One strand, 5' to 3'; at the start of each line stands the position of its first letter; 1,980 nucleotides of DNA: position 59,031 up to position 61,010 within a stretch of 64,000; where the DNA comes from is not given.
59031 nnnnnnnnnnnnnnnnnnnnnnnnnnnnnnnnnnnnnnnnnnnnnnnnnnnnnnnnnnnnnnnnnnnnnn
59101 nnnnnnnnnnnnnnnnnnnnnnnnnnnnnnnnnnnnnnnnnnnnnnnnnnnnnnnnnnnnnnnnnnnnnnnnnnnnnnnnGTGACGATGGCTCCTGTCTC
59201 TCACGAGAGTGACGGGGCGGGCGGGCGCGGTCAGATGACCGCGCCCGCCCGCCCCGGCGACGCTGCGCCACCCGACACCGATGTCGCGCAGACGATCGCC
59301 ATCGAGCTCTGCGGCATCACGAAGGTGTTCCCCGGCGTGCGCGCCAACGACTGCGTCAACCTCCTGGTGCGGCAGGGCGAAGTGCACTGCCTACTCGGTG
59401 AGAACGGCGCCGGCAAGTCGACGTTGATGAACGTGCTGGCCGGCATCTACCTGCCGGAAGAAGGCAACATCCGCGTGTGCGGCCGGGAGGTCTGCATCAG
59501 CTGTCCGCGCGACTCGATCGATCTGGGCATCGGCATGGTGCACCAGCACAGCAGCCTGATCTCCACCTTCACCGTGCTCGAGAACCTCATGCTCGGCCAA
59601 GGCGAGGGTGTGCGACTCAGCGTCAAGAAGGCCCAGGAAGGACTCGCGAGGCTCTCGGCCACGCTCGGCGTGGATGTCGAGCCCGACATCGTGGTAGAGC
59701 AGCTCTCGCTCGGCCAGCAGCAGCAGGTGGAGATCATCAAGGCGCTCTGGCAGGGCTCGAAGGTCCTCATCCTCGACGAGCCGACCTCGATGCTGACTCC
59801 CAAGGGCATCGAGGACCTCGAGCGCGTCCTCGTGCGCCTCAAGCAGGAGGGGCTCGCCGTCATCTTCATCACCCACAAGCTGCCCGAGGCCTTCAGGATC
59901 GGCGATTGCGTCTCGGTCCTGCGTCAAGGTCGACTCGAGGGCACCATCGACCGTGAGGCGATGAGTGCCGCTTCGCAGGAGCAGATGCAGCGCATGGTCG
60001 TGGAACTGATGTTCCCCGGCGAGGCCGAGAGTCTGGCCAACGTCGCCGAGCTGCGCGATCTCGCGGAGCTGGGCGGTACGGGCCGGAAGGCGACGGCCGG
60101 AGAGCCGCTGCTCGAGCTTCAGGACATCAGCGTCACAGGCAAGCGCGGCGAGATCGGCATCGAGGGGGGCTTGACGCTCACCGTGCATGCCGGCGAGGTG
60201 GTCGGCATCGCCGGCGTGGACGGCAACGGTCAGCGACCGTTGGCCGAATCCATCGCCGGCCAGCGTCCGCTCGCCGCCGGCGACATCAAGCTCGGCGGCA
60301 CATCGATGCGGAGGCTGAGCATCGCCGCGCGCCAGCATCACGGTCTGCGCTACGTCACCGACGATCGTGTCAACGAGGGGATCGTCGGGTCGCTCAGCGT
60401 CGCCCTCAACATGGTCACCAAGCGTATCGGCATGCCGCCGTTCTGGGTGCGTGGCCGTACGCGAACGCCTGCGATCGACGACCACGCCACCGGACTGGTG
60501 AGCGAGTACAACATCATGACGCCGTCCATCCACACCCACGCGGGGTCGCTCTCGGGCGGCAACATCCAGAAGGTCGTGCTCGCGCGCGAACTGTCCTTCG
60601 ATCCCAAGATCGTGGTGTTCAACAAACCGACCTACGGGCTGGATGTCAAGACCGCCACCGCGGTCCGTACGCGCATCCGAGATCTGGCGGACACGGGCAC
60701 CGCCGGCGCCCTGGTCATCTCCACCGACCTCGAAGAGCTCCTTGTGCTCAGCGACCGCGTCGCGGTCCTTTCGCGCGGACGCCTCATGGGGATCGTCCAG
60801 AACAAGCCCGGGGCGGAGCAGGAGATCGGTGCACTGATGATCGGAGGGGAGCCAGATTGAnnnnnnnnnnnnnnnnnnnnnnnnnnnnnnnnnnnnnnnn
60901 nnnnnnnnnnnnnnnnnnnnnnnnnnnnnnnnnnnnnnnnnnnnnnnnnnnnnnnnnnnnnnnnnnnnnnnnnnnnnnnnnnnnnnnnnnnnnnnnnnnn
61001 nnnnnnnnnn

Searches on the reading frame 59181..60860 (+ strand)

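Call 9: search_protein_families(library=pfam, proteins=[window:59181-60860:+])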
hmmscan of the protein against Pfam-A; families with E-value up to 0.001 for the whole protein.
window:59181-60860:+ (559 aa): 3 families
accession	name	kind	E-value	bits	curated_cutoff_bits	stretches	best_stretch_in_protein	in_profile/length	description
PF00005.33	ABC_tran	-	1.5e-43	149.1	25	2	59-203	4-137/137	ABC transporter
PF13304.12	AAA_21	-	1.2e-08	35.8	27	1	170-232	233-298/304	AAA domain, putative AbiEii toxin, Type IV TA system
PF13604.12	AAA_30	-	0.0009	19.5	27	0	61-98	13-50/191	AAA domain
